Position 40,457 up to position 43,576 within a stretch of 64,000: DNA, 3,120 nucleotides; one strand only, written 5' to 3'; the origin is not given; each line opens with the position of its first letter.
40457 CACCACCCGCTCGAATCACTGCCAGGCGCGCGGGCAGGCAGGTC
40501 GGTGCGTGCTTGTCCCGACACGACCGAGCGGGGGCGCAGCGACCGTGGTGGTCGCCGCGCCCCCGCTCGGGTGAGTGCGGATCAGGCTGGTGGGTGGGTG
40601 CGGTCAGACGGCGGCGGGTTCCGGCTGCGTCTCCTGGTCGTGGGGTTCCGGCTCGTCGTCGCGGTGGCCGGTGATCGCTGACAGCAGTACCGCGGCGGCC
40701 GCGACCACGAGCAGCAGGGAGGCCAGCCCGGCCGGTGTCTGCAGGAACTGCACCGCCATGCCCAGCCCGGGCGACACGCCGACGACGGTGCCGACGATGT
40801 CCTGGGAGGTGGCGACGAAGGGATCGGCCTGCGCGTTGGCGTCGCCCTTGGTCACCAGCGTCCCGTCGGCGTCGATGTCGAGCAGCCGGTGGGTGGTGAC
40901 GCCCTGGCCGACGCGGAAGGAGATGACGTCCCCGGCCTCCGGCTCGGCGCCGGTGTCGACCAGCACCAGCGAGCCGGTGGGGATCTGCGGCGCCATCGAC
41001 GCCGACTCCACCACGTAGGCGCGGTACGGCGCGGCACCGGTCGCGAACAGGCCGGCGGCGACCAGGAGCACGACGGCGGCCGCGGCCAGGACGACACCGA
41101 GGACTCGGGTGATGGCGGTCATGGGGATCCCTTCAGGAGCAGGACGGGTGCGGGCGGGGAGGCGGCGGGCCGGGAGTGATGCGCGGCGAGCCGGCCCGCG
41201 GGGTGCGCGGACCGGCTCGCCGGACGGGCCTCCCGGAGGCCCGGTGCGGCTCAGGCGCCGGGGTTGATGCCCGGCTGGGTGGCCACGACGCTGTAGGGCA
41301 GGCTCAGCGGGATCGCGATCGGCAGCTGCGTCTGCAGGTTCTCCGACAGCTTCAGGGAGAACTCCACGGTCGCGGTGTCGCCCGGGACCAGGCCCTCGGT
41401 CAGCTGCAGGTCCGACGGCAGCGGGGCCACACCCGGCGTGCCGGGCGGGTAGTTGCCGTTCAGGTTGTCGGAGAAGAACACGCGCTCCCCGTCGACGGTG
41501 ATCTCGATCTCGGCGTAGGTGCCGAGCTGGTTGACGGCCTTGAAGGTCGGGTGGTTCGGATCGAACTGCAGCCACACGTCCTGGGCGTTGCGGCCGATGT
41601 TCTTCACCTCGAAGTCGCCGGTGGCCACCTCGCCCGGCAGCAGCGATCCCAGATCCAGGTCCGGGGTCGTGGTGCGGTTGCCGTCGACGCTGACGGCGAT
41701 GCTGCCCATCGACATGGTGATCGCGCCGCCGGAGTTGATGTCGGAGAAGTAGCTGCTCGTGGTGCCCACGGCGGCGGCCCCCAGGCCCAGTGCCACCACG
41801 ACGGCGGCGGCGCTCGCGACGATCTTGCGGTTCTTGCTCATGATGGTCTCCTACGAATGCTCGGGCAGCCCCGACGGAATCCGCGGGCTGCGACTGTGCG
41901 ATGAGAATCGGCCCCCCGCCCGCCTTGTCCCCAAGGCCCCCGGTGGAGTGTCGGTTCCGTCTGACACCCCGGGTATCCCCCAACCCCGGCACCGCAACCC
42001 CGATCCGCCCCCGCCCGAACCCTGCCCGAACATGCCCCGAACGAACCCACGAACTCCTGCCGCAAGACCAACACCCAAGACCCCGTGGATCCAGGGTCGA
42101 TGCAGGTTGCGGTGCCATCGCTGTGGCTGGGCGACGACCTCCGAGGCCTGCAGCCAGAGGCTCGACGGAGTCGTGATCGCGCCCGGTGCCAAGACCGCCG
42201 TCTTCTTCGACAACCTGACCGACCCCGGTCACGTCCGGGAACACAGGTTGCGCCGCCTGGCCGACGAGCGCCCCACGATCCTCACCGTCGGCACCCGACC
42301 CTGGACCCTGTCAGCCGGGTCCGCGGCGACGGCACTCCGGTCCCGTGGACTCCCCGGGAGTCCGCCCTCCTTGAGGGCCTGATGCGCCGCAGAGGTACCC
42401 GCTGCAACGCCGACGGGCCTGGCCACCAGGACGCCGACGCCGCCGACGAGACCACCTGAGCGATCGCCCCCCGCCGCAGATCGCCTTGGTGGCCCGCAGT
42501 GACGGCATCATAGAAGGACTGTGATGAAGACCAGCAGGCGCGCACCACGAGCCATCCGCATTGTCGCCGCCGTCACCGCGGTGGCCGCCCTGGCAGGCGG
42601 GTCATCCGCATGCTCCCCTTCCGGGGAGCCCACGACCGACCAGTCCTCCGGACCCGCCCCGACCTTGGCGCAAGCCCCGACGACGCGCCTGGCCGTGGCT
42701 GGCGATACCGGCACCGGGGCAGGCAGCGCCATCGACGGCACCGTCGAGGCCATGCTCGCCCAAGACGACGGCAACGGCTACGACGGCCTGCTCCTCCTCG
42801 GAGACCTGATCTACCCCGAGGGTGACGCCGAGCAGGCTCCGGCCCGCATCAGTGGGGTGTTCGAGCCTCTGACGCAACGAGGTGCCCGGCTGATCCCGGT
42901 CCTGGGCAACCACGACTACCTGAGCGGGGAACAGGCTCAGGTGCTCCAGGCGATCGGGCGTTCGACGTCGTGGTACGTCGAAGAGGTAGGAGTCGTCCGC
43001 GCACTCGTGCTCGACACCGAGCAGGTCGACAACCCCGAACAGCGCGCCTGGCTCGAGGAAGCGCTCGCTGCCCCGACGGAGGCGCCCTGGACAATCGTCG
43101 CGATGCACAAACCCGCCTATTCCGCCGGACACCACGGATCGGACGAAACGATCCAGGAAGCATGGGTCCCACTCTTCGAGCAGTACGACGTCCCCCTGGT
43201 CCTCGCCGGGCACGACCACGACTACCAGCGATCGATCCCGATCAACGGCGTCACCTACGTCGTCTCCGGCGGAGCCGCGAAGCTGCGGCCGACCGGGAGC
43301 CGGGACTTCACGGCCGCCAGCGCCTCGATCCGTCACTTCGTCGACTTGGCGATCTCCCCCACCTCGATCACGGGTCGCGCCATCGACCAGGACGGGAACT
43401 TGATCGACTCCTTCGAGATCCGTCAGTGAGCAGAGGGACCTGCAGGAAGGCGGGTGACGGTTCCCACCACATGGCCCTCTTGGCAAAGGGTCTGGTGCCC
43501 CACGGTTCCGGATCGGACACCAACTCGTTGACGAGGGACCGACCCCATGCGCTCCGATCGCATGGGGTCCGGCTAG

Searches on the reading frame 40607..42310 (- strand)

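Call 38: search_protein_families(library=pfam, proteins=[window:40607-42310:-], max_evalue=0.01)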
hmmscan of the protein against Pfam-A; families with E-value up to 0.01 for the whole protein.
window:40607-42310:- (568 aa): 2 families
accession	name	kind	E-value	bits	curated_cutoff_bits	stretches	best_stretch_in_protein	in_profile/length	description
PF00717.28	Peptidase_S24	-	7.1e-07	29.4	23.3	1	428-509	34-115/116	Peptidase S24-like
PF10502.14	Peptidase_S26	-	0.00044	20.7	22.9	1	413-480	9-68/168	Signal peptidase, peptidase S26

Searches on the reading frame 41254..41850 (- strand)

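Call 38: search_protein_families(library=pfam, proteins=[window:41254-41850:-], max_evalue=0.01)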
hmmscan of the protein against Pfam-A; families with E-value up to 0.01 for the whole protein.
window:41254-41850:- (199 aa): 1 family
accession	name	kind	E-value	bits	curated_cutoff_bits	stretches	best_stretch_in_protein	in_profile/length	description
PF12389.13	Peptidase_M73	-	2e-05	24.9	22.5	1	15-87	9-75/196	Camelysin metallo-endopeptidase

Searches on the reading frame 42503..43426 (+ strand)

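Call 75: search_protein_families(library=pfam, proteins=[window:42503-43426:+], max_evalue=0.00001)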
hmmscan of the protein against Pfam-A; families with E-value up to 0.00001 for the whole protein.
window:42503-43426:+ (308 aa): 1 family
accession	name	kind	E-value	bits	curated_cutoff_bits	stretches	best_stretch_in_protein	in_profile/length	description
PF00149.33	Metallophos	-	1e-14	55.9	21.5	1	62-241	2-191/191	Calcineurin-like phosphoesterase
